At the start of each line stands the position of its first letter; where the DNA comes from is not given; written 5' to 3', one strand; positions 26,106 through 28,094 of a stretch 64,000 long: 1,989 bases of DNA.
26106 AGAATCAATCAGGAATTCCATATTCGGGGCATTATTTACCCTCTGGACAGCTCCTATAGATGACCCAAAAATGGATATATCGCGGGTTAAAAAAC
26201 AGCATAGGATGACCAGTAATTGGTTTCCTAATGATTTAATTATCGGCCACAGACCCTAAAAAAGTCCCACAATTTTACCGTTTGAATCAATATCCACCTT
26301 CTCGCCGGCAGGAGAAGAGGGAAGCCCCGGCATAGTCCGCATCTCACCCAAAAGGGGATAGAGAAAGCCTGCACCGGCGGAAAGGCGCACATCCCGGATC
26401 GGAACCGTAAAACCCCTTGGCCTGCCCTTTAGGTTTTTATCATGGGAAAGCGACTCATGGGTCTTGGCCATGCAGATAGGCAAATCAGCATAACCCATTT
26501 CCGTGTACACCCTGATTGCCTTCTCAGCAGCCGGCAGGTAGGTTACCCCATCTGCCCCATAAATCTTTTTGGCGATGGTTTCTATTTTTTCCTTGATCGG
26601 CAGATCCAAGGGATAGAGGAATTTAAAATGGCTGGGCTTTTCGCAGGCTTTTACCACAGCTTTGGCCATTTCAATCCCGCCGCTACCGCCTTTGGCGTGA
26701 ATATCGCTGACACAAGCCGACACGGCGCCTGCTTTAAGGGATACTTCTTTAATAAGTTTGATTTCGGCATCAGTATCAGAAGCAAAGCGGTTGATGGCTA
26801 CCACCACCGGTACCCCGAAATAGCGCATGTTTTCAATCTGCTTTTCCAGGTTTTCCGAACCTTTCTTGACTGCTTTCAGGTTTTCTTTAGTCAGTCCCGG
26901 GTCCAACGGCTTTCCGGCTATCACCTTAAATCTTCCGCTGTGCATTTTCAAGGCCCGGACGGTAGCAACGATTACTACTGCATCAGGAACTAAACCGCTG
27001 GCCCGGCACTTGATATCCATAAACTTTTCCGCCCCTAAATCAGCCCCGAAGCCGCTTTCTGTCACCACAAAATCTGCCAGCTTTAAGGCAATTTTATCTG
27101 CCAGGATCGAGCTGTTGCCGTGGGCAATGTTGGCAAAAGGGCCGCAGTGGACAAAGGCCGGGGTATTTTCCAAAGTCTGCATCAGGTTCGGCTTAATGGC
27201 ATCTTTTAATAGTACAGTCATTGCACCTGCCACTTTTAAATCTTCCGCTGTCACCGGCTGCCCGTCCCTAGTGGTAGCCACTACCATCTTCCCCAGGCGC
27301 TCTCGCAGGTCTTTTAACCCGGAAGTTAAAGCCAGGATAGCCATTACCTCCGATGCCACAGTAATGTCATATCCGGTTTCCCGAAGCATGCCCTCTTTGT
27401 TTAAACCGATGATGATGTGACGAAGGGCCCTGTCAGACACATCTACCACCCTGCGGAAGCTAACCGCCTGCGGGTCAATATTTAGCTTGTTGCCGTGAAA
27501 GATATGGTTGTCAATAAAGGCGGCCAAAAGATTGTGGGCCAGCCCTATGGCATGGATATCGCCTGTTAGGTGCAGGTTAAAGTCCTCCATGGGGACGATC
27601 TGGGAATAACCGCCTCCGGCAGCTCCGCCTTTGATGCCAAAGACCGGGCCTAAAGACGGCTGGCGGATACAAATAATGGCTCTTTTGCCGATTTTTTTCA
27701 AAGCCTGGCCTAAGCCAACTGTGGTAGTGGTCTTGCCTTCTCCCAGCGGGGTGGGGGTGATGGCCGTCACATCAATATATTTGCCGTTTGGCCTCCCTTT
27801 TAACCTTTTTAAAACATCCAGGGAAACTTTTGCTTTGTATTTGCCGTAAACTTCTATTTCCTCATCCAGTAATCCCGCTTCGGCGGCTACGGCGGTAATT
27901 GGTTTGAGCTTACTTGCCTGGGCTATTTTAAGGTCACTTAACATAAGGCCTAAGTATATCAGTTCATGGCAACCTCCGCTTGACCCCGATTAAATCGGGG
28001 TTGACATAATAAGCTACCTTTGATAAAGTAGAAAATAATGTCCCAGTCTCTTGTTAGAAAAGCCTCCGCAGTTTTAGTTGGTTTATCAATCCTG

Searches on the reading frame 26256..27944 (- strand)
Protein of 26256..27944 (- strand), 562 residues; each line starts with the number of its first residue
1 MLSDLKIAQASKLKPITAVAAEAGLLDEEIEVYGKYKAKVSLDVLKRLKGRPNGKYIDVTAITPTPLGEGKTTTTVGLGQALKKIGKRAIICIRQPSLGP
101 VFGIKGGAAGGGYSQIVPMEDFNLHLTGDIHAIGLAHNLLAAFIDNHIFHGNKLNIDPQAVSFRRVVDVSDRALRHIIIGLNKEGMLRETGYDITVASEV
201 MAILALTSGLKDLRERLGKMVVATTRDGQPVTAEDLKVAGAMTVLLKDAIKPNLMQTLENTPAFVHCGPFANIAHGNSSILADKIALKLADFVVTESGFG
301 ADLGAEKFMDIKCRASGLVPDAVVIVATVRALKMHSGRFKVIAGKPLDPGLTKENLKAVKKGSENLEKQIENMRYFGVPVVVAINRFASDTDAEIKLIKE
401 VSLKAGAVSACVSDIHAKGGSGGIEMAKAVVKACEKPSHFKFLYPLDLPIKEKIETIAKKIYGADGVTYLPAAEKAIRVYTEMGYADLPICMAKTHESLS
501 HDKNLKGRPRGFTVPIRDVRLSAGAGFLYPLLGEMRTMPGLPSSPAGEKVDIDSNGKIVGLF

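Call 7: search_protein_families(library=pfam, proteins=[window:26256-27944:-], max_evalue=0.1)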
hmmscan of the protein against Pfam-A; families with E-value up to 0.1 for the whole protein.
window:26256-27944:- (562 aa): 2 families
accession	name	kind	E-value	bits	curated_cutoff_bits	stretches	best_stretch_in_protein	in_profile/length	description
PF01268.25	FTHFS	-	6.8e-267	886.6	27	1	3-562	2-556/556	Formate--tetrahydrofolate ligase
PF01656.29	CbiA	-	0.0027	18.1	25.4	1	68-89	9-30/125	CobQ/CobB/MinD/ParA nucleotide binding domain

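Call 10: find_encoding_contigs(protein=window:26259-27944:-, flank=10000, max_places=10)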
Protein window:26259-27944:- (562 aa): 8 contigs read that carry it; 5 places shown.
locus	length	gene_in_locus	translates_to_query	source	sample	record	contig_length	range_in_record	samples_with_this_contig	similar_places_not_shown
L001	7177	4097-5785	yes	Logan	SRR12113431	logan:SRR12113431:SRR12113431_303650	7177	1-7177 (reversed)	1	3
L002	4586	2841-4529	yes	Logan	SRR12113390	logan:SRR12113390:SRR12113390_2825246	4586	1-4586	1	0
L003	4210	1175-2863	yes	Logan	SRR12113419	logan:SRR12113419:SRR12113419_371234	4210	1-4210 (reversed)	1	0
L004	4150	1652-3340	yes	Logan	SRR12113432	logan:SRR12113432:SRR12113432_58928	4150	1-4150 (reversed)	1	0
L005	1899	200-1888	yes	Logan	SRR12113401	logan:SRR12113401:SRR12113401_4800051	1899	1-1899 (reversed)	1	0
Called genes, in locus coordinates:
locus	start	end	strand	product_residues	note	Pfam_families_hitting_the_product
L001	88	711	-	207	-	-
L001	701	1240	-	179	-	PF04542:Sigma70_r2, PF08281:Sigma70_r4_2, PF04545:Sigma70_r4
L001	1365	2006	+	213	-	PF18914:DUF5666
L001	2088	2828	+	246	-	PF04402:SIMPL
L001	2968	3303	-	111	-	-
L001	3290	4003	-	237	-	-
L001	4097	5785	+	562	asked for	PF01268:FTHFS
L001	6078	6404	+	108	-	PF03779:SPW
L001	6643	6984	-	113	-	-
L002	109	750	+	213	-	PF18914:DUF5666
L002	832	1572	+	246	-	PF04402:SIMPL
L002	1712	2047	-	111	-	-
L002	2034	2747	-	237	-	-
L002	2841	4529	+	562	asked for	PF01268:FTHFS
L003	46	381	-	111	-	-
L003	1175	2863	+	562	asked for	PF01268:FTHFS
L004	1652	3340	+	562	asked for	PF01268:FTHFS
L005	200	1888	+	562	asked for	PF01268:FTHFS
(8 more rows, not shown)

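Call 12: find_related_loci(query=window:26259-27944:-, collection=genome_contigs, flank=6000)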
Query window:26259-27944:- (562 aa) in genome_contigs; peptide patterns used: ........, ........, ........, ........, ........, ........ (x = any residue, [..] = any of these).
600 stretches matched a pattern (row limit reached: there are more); 589 encode a relative of the query (tblastn E <= 1e-3); the best 80 are kept; 80 distinct loci.
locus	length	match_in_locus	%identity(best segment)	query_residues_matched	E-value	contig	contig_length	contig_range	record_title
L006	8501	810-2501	70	1-562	0e+0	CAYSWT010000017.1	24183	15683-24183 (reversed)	MAG TPA_asm: uncultured Atribacterota bacterium isolate SRP098346_co1_219 genome assembly, contig: NODE_1765_length_2418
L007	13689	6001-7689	71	3-562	0e+0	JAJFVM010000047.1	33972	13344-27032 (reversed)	MAG: bacterium isolate bin.739 k141_3875233, whole genome shotgun sequence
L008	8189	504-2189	74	3-562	0e+0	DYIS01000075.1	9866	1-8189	MAG TPA_asm: Ktedonobacter racemifer isolate FI88_62_8 Afr_mines_FI88_2236_length_9866_cov_2_760575, whole genome shotgu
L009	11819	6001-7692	70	1-562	0e+0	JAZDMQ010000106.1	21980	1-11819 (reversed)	MAG: bacterium isolate MEGAHIT-group-0.667 k141_13086220, whole genome shotgun sequence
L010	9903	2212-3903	68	1-562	0e+0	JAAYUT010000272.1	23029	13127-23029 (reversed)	MAG: Candidatus Atribacter fermentans isolate AS27yjCOA_181 60372_AS27, whole genome shotgun sequence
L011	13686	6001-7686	69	3-562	0e+0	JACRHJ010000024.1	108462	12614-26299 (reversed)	MAG: Nitrospirae bacterium isolate NC_groundwater_1774_Pr3_B-0.1um_61_24 SR-2_scaffold_141_1403243, whole genome shotgun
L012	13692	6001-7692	69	1-562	0e+0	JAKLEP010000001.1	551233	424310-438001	MAG: Candidatus Omnitrophota bacterium isolate RA.bin136 RA.bin136_1, whole genome shotgun sequence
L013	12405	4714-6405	70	1-562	0e+0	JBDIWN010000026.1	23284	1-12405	MAG: Candidatus Profundicultor thermophilus isolate DG02_2.bins.11.Tibet NODE_933_length_23284_cov_3.943948, whole genom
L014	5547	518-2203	68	3-562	0e+0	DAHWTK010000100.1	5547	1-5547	MAG TPA_asm: Nitrospirae bacterium isolate clean1511 NODE_100_length_5547_cov_19.112431, whole genome shotgun sequence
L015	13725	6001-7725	67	3-562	0e+0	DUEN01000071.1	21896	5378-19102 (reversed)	MAG TPA_asm: Caldilineae bacterium isolate J4 Contig71, whole genome shotgun sequence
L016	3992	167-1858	71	1-562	0e+0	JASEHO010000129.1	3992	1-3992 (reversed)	MAG: bacterium isolate Yes70-25 NODE_129_length_3992_cov_29.600203, whole genome shotgun sequence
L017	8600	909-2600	67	1-562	0e+0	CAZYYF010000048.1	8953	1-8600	MAG TPA_asm: uncultured bacterium isolate binchicken_co265_286 genome assembly, contig: NODE_11304_length_8953_cov_4.474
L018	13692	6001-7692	69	1-562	0e+0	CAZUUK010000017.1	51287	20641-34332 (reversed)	MAG TPA_asm: uncultured Planctomycetota bacterium isolate SRP068000_co1_50 genome assembly, contig: NODE_553_length_5128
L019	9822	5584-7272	72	3-562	0e+0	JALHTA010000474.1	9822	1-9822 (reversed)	MAG: Actinomycetota bacterium isolate PFL12 seq_4840171, whole genome shotgun sequence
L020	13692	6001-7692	67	1-562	0e+0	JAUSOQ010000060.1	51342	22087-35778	MAG: Coriobacteriia bacterium isolate E21_maxbin.048 E21_k141_76560, whole genome shotgun sequence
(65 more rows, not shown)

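Call 16: find_homologous_proteins(query=window:26259-27944:-, max_evalue=1e-100)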
Query window:26259-27944:- (562 aa): 8000 proteins with E <= 1e-100 among 8000 candidates; the best 120 are listed.
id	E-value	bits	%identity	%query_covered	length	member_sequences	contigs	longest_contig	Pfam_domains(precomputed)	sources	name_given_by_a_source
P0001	0.0e+0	1237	100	100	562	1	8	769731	PF01268.26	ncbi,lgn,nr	ncbi:formate--tetrahydrofolate ligase [Candidatus Daviesbacteria bacterium]|nr:formate--tetrahydrofo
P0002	0.0e+0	1124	90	100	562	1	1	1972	PF01268.26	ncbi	-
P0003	0.0e+0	1120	88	100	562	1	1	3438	PF01268.26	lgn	-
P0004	0.0e+0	1118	88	100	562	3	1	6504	PF01268.26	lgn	-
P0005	0.0e+0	1115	88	100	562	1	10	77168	PF01268.26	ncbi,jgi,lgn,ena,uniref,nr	ncbi:formate--tetrahydrofolate ligase [Candidatus Daviesbacteria bacterium RIFCSPLOWO2_02_FULL_41_8]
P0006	0.0e+0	1115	89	100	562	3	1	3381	PF01268.26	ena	-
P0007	0.0e+0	1111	88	100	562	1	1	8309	PF01268.26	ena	-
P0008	0.0e+0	1108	88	100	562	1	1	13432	PF01268.26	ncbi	-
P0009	0.0e+0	1104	88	100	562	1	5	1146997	PF01268.26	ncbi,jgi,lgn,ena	jgi:formate--tetrahydrofolate ligase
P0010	0.0e+0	1104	87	100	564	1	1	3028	PF01268.26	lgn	-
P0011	0.0e+0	1098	86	100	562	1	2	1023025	PF01268.26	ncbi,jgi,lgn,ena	-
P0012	0.0e+0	1093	86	100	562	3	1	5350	PF01268.26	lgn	-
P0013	0.0e+0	1086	85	100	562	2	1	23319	PF01268.26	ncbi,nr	ncbi:formate--tetrahydrofolate ligase [Candidatus Daviesbacteria bacterium]|nr:formate--tetrahydrofo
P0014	0.0e+0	1085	86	100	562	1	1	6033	PF01268.26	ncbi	-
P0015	0.0e+0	1084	86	100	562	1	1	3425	PF01268.26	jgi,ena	-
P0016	0.0e+0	1078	84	100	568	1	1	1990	PF01268.26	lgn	-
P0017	0.0e+0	1078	85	100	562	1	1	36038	PF01268.26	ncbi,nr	ncbi:formate--tetrahydrofolate ligase [Candidatus Daviesbacteria bacterium]|nr:formate--tetrahydrofo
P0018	0.0e+0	1075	84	100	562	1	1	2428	PF01268.26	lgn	-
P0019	0.0e+0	1074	84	100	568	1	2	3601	PF01268.26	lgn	-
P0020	0.0e+0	1074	85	100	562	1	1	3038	PF01268.26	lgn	-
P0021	0.0e+0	1073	86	100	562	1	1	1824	PF01268.26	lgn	-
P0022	0.0e+0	1073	85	100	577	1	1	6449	PF01268.26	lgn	-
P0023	0.0e+0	1072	84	100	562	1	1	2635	PF01268.26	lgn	-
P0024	0.0e+0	1071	85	100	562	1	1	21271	PF01268.26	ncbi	-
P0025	0.0e+0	1069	83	100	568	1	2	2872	PF01268.26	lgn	-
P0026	0.0e+0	1069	85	100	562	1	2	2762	PF01268.26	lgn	-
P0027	0.0e+0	1068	86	100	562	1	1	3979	PF01268.26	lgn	-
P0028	0.0e+0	1067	85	100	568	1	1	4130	PF01268.26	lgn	-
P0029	0.0e+0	1066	84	100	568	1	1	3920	PF01268.26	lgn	-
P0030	0.0e+0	1064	84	100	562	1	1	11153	PF01268.26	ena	-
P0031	0.0e+0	1064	84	100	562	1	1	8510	PF01268.26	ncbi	ncbi:MAG: formate--tetrahydrofolate ligase [Patescibacteria group bacterium]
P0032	0.0e+0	1056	83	100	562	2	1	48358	PF01268.26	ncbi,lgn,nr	ncbi:formate--tetrahydrofolate ligase [Candidatus Daviesbacteria bacterium]|nr:formate--tetrahydrofo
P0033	0.0e+0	1049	85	98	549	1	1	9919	PF01268.26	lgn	-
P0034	0.0e+0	1049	82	100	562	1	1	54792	PF01268.26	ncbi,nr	ncbi:MAG: formate--tetrahydrofolate ligase [Chloroflexi bacterium]|nr:formate--tetrahydrofolate liga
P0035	0.0e+0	1021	80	100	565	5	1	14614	PF01268.26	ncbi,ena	-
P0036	0.0e+0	1019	79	100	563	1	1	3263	PF01268.26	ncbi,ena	-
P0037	3.0e-296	1001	79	100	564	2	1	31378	PF01268.26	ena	-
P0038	1.5e-294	996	85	92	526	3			PF01268.26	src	-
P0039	1.7e-291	986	77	100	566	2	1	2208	PF01268.26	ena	-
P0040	2.2e-288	975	76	100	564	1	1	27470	PF01268.26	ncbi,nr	ncbi:MAG: formate--tetrahydrofolate ligase [Chloroflexi bacterium]|nr:formate--tetrahydrofolate liga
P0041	1.8e-286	969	76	100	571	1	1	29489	PF01268.26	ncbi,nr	ncbi:MAG: formate--tetrahydrofolate ligase [Chloroflexi bacterium]|nr:formate--tetrahydrofolate liga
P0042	6.6e-286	967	77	100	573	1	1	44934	PF01268.26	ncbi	-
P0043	1.4e-285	966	76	100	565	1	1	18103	PF01268.26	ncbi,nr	ncbi:MAG: formate--tetrahydrofolate ligase [Chloroflexota bacterium]|nr:MAG: formate--tetrahydrofola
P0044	5.0e-285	964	75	100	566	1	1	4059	PF01268.26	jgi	jgi:formate--tetrahydrofolate ligase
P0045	3.2e-284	962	76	100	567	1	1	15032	PF01268.26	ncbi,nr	ncbi:MAG: formate--tetrahydrofolate ligase [Chloroflexi bacterium]|nr:formate--tetrahydrofolate liga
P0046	3.6e-284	961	76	100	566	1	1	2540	PF01268.26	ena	-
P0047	2.8e-282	955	75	100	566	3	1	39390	PF01268.26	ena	-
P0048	2.8e-282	955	75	100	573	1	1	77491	PF01268.26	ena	-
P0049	4.4e-281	951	76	100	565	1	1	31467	PF01268.26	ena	-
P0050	7.7e-281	950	75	100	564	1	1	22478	PF01268.26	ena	-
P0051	1.1e-280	950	75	100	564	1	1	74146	PF01268.26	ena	-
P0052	1.1e-280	950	76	100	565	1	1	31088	PF01268.26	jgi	-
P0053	1.6e-280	949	75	100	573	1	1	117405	PF01268.26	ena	-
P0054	2.7e-280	949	75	100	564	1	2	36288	PF01268.26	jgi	-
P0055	5.0e-280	948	75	100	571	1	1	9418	PF01268.26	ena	-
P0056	5.7e-280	948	74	100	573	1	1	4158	PF01268.26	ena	-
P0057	1.1e-278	943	74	100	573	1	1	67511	PF01268.26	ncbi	ncbi:MAG: formate--tetrahydrofolate ligase [Chloroflexota bacterium]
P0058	6.1e-278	941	74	100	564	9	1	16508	PF01268.26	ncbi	-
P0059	1.5e-277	940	75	100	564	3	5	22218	PF01268.26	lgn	-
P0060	1.7e-277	939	74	100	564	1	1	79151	PF01268.26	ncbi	-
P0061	1.9e-277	939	74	100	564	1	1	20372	PF01268.26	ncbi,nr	ncbi:MAG: formate--tetrahydrofolate ligase [Chloroflexi bacterium]|nr:formate--tetrahydrofolate liga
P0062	2.9e-277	939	73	100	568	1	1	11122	PF01268.26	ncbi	-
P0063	6.9e-277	937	73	100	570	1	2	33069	PF01268.26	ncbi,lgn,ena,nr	ncbi:MAG: formate--tetrahydrofolate ligase [Dehalococcoidales bacterium]|nr:formate--tetrahydrofolat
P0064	9.3e-277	937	86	86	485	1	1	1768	PF01268.26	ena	-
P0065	6.1e-276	934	-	-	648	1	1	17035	PF01268.26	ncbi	-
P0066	7.1e-276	934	73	100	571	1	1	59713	PF01268.26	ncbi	ncbi:MAG: formate--tetrahydrofolate ligase [Chloroflexota bacterium]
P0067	8.2e-276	934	75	100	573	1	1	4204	PF01268.26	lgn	-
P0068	3.2e-275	932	74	100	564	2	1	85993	PF01268.26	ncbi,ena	-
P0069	3.8e-275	932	73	100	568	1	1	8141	PF01268.26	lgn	-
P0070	4.9e-275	931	75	97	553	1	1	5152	PF01268.26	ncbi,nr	ncbi:MAG: formate--tetrahydrofolate ligase, partial [Dehalococcoidia bacterium]|nr:formate--tetrahyd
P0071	2.6e-274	929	73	100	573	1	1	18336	PF01268.26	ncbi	ncbi:MAG: formate--tetrahydrofolate ligase [Chloroflexota bacterium]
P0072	6.1e-274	928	73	100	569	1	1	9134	PF01268.26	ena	-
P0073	6.8e-274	928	73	100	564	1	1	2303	PF01268.26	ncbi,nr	ncbi:MAG: formate--tetrahydrofolate ligase [Methanobacteriota archaeon]|nr:MAG: formate--tetrahydrof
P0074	7.5e-274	927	73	100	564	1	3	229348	PF01268.26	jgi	-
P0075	8.6e-274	927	73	100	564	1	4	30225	PF01268.26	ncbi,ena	-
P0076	8.9e-274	927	73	100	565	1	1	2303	PF01268.26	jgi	-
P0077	9.4e-274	927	72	100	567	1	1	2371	PF01268.26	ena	-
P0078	1.0e-273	927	73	100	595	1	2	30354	PF01268.26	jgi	-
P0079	1.2e-273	927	74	100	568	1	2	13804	PF01268.26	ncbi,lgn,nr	ncbi:MAG: formate--tetrahydrofolate ligase [Chloroflexi bacterium]|nr:formate--tetrahydrofolate liga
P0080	1.6e-273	926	73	100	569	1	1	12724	PF01268.26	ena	-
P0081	1.7e-273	926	73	100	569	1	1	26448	PF01268.26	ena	-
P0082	1.8e-273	926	75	98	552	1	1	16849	PF01268.26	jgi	jgi:formate--tetrahydrofolate ligase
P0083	2.5e-273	926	73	100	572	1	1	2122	PF01268.26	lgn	-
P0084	2.9e-273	925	73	100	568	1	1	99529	PF01268.26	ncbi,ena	-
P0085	4.3e-273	925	73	100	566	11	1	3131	PF01268.26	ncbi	-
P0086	1.6e-272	923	72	100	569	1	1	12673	PF01268.26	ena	-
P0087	2.3e-272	923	73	100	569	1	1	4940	PF01268.26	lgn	-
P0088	3.1e-272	922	73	100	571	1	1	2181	PF01268.26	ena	-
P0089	3.6e-272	922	73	100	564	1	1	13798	PF01268.26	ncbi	-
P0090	3.9e-272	922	73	100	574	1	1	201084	PF01268.26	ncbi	-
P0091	5.0e-272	921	73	100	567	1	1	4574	PF01268.26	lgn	-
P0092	5.2e-272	921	72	100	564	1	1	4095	PF01268.26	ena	-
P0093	2.0e-271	919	73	100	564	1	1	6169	PF01268.26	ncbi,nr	ncbi:MAG: formate--tetrahydrofolate ligase [bacterium]|nr:formate--tetrahydrofolate ligase [bacteriu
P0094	2.8e-271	919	73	100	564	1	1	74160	PF01268.26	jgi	-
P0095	3.0e-271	919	72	100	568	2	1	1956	PF01268.26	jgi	jgi:formyltetrahydrofolate synthetase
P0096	3.1e-271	919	73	100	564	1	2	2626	PF01268.26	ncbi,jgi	jgi:formate--tetrahydrofolate ligase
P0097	3.8e-271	918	72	100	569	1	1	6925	PF01268.26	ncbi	-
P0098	4.3e-271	918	72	100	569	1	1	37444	PF01268.26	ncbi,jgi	jgi:formate--tetrahydrofolate ligase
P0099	4.7e-271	918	73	100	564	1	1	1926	PF01268.26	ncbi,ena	ncbi:MAG: formate--tetrahydrofolate ligase [Candidatus Desantisbacteria bacterium]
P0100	7.2e-271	918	72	100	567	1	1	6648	PF01268.26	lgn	-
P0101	1.6e-270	916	75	98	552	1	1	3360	PF01268.26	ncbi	-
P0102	2.5e-270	916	73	100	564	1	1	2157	PF01268.26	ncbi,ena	ncbi:MAG: formate--tetrahydrofolate ligase [Candidatus Desantisbacteria bacterium]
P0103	2.9e-270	916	74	100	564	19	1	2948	PF01268.26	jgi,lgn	-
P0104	3.5e-270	915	72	100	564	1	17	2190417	PF01268.26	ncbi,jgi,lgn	-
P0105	4.5e-270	915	72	100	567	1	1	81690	PF01268.26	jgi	-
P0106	6.3e-270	914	71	100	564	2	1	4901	PF01268.26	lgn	-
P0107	7.8e-270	914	73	100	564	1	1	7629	PF01268.26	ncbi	ncbi:MAG: formate--tetrahydrofolate ligase [Candidatus Desantisbacteria bacterium]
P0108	8.7e-270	914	72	100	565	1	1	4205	PF01268.26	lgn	-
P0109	1.1e-269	914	74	100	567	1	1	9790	PF01268.26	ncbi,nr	ncbi:MAG: formate--tetrahydrofolate ligase [Chloroflexi bacterium]|nr:formate--tetrahydrofolate liga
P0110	1.5e-269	913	73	100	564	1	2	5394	PF01268.26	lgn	-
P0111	1.7e-269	913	71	100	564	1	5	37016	PF01268.26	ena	-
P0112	1.8e-269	913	72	100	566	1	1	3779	PF01268.26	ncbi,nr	ncbi:MAG: formate--tetrahydrofolate ligase, partial [Candidatus Omnitrophica bacterium]|nr:formate--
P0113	2.1e-269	913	72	100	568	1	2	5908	PF01268.26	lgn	-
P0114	2.7e-269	912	71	100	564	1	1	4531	PF01268.26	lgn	-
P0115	4.0e-269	912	74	100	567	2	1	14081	PF01268.26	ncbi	ncbi:MAG: formate--tetrahydrofolate ligase [Chloroflexota bacterium]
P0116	4.1e-269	912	72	100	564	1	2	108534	PF01268.26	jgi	-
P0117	4.3e-269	912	71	100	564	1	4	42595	PF01268.26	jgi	-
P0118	4.6e-269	912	72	100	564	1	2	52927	PF01268.26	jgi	-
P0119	5.8e-269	911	72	100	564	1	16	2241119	PF01268.26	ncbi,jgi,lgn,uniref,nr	ncbi:MAG: formate--tetrahydrofolate ligase [Candidatus Atribacteria bacterium]|jgi:formate--tetrahyd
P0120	6.8e-269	911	73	100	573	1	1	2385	PF01268.26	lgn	-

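Call 18: find_encoding_contigs(protein=P0009, flank=8000, max_places=2)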
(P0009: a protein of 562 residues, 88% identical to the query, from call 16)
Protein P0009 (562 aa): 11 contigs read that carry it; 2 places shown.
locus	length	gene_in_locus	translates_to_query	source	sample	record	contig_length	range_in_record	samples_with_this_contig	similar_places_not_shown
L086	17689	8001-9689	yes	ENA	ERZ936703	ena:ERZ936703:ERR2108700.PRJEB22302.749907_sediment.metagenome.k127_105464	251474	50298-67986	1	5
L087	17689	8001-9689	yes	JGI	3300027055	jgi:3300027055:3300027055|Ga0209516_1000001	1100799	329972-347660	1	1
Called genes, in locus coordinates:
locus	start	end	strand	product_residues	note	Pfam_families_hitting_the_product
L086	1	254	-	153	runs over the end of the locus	-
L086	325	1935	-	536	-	PF13687:DUF4153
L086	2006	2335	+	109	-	PF00254:FKBP_C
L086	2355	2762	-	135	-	-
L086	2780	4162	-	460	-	-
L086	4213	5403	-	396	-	PF03486:HI0933_like, PF22780:HI0933_like_1st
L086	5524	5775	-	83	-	-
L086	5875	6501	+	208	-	PF23477:zf_Tbcl_2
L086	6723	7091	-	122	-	-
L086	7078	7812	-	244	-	-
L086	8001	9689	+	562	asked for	PF01268:FTHFS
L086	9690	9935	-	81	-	-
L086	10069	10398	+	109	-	PF03779:SPW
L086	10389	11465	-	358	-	-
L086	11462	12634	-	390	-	PF01590:GAF, PF13185:GAF_2, PF13492:GAF_3, PF00512:HisKA, PF02518:HATPase_c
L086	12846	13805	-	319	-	PF01073:3Beta_HSD, PF01370:Epimerase, PF02719:Polysacc_synt_2 (faint), PF04321:RmlD_sub_bind, PF07993:NAD_binding_4 (faint), PF16363:GDP_Man_Dehyd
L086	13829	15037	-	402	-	PF00817:IMS, PF21999:IMS_HHH_1, PF11799:IMS_C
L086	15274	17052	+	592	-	-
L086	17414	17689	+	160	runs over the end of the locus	-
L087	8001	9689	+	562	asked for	PF01268:FTHFS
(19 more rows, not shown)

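Call 19: find_encoding_contigs(protein=P0011, flank=8000, max_places=2)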
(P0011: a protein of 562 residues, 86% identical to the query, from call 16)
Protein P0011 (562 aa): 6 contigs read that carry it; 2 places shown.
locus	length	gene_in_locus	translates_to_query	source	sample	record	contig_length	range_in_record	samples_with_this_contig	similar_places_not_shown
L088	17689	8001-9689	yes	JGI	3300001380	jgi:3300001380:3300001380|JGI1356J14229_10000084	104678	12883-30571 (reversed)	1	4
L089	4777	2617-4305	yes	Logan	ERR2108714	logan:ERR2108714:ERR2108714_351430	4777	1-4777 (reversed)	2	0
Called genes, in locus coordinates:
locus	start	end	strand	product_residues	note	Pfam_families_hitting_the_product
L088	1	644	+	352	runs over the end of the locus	PF02661:Fic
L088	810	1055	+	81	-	PF00076:RRM_1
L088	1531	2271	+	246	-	PF04402:SIMPL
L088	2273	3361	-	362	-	PF01180:DHO_dh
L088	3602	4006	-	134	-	PF18920:DUF5671 (faint)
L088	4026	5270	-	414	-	PF00070:Pyr_redox (faint), PF00890:FAD_binding_2, PF01134:GIDA (faint), PF01266:DAO (weak), PF03486:HI0933_like, PF12831:FAD_oxidored, PF13450:NAD_binding_8 (weak), PF22780:HI0933_like_1st, +2 more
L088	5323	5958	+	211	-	PF23477:zf_Tbcl_2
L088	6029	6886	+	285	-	-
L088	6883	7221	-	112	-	-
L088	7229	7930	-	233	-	-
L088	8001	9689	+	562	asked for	PF01268:FTHFS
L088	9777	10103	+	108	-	PF03779:SPW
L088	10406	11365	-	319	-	PF01073:3Beta_HSD (weak), PF01370:Epimerase, PF04321:RmlD_sub_bind, PF16363:GDP_Man_Dehyd, PF02719:Polysacc_synt_2 (weak)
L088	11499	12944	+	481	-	PF07724:AAA_2, PF10431:ClpB_D2-small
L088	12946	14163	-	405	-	PF00817:IMS, PF21999:IMS_HHH_1, PF11799:IMS_C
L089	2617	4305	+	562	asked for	PF01268:FTHFS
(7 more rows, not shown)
